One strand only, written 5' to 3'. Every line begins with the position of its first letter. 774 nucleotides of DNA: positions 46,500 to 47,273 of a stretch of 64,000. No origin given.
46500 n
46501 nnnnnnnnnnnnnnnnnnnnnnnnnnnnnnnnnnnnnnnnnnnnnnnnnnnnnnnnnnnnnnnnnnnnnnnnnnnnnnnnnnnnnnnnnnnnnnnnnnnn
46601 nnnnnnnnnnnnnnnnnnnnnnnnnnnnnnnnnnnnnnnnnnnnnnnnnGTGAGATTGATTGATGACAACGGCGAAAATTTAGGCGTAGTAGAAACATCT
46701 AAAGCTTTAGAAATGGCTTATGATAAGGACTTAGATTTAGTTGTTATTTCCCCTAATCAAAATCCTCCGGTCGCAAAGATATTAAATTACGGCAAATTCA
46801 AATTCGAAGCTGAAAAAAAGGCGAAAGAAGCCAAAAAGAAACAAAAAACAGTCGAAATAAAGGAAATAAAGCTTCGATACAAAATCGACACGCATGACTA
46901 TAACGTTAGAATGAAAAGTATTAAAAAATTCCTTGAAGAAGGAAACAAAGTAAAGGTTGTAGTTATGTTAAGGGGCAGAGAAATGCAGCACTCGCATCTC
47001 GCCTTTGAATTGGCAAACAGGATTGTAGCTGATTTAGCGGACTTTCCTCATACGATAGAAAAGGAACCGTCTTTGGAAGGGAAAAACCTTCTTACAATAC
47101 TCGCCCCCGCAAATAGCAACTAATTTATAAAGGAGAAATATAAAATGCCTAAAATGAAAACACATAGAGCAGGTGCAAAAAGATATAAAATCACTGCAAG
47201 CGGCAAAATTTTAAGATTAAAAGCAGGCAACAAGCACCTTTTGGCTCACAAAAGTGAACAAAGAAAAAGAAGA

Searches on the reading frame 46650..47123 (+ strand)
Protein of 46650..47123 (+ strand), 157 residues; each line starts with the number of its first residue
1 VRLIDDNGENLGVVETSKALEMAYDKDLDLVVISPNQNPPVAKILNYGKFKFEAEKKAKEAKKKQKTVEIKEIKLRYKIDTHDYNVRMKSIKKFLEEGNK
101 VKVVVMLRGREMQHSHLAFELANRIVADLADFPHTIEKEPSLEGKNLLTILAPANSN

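Call 71: find_homologous_proteins(query=window:46650-47123:+, max_evalue=1e-60)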
Query window:46650-47123:+ (157 aa): 1179 proteins with E <= 1e-60 among 5419 candidates; the best 120 are listed.
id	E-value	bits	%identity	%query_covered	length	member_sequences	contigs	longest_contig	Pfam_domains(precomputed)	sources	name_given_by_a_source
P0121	3.0e-90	318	94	100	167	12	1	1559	PF00707.28,PF05198.22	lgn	-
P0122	9.3e-88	310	91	100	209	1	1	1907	PF00707.28,PF05198.22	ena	-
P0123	1.4e-87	309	90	100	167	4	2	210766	PF00707.28,PF05198.22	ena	-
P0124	1.7e-87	309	90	100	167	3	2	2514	PF00707.28,PF05198.22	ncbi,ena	-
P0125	3.4e-87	308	91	100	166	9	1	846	PF00707.28,PF05198.22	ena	-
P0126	5.6e-87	307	90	100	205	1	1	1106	PF00707.28,PF05198.22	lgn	-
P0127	1.4e-86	306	92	98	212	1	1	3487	PF00707.28,PF05198.22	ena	-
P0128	2.4e-85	302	89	100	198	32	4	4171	PF00707.28,PF05198.22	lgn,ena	-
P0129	3.2e-76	272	81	99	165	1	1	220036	PF00707.28,PF05198.22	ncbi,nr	ncbi:MAG: translation initiation factor IF-3 [Candidatus Gastranaerophilales bacterium]|nr:translati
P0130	8.5e-74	264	86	88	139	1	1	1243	PF00707.28,PF05198.22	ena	-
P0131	1.5e-72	260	88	87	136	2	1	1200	PF00707.28,PF05198.22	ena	-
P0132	4.3e-72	259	77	97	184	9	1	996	PF00707.28,PF05198.22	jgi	-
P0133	6.4e-72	258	89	85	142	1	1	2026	PF00707.28,PF05198.22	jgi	-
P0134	1.4e-69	251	73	99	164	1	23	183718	PF00707.28,PF05198.22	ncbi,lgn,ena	-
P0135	1.5e-69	251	73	99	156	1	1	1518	PF00707.28,PF05198.22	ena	-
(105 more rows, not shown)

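Call 72: find_encoding_contigs(protein=P0123, flank=2500, max_places=2)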
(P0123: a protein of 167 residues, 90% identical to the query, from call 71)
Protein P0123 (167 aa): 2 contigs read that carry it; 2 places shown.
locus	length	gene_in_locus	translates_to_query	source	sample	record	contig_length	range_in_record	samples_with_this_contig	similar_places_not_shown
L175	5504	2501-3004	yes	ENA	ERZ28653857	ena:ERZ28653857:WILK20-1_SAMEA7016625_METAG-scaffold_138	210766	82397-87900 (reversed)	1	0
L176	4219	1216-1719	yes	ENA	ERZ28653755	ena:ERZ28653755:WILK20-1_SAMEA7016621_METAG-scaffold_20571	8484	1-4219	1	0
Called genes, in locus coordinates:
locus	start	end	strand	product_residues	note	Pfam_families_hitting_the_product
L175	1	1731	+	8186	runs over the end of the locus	-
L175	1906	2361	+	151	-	PF04480:DUF559, PF18741:MTES_1575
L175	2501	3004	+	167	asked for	PF05198:IF3_N, PF00707:IF3_C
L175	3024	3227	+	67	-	PF01632:Ribosomal_L35p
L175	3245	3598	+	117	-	PF00453:Ribosomal_L20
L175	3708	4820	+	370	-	PF13609:Porin_4, PF07396:Porin_O_P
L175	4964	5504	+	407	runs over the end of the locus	PF00977:His_biosynth, PF01884:PcrB (faint), PF01502:PRA-CH, PF01503:PRA-PH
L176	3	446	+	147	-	?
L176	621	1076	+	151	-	PF04480:DUF559, PF18741:MTES_1575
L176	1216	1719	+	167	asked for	PF05198:IF3_N, PF00707:IF3_C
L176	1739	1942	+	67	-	PF01632:Ribosomal_L35p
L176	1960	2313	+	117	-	PF00453:Ribosomal_L20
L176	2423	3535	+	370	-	PF13609:Porin_4, PF07396:Porin_O_P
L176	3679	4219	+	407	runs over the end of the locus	PF00977:His_biosynth, PF01884:PcrB (faint), PF01502:PRA-CH, PF01503:PRA-PH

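Call 73: find_encoding_contigs(protein=P0128, flank=2500, max_places=3)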
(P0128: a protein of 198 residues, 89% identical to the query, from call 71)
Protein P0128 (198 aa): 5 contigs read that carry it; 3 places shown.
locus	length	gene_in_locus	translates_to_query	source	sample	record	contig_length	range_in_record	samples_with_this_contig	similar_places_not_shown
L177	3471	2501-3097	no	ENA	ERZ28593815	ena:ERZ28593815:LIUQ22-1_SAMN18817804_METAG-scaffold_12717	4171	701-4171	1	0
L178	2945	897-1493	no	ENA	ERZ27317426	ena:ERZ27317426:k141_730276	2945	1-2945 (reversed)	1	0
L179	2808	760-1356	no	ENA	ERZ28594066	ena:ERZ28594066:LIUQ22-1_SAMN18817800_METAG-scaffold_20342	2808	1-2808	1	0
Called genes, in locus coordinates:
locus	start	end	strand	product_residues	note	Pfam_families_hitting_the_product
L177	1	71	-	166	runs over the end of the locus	PF01281:Ribosomal_L9_N, PF03948:Ribosomal_L9_C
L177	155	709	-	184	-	-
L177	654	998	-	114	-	-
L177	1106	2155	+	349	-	PF00814:TsaD, PF02543:Carbam_trans_N (weak), PF22521:HypF_C_2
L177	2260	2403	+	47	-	-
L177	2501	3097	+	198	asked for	PF05198:IF3_N, PF00707:IF3_C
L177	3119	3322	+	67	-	PF01632:Ribosomal_L35p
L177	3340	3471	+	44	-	?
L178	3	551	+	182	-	?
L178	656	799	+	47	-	-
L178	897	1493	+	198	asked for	PF05198:IF3_N, PF00707:IF3_C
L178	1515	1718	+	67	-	PF01632:Ribosomal_L35p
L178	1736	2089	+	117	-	PF00453:Ribosomal_L20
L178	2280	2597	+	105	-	-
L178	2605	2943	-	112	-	?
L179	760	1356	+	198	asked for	PF05198:IF3_N, PF00707:IF3_C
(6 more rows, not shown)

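Call 74: find_encoding_contigs(protein=P0129, flank=2500, max_places=1)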
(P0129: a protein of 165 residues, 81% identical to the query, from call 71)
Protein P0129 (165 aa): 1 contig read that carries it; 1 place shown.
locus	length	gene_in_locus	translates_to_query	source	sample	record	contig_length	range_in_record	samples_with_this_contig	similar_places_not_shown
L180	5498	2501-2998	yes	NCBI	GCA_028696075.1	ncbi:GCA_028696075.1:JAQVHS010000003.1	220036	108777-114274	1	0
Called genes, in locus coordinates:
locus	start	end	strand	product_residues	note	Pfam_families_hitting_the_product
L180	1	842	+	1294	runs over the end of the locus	PF00580:UvrD-helicase, PF13245:AAA_19, PF13361:UvrD_C, PF13538:UvrD_C_2 (faint)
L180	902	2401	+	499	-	PF02142:MGS, PF01808:AICARFT_IMPCHas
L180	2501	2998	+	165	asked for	PF05198:IF3_N, PF00707:IF3_C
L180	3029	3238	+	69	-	PF01632:Ribosomal_L35p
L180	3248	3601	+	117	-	PF00453:Ribosomal_L20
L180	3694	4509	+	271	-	PF02405:MlaE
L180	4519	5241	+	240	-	PF13555:AAA_29 (faint), PF00005:ABC_tran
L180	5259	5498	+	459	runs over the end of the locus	PF02470:MlaD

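Call 93: find_encoding_contigs(protein=P0121, flank=2000, max_places=3)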
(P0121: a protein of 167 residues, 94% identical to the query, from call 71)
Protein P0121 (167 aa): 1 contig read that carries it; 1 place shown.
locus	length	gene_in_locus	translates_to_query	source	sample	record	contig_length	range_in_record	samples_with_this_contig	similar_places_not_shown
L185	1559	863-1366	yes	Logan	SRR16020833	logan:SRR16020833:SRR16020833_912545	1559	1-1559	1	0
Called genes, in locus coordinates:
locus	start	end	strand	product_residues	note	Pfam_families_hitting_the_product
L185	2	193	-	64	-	?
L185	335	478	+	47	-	-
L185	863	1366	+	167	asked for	PF05198:IF3_N, PF00707:IF3_C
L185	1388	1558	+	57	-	?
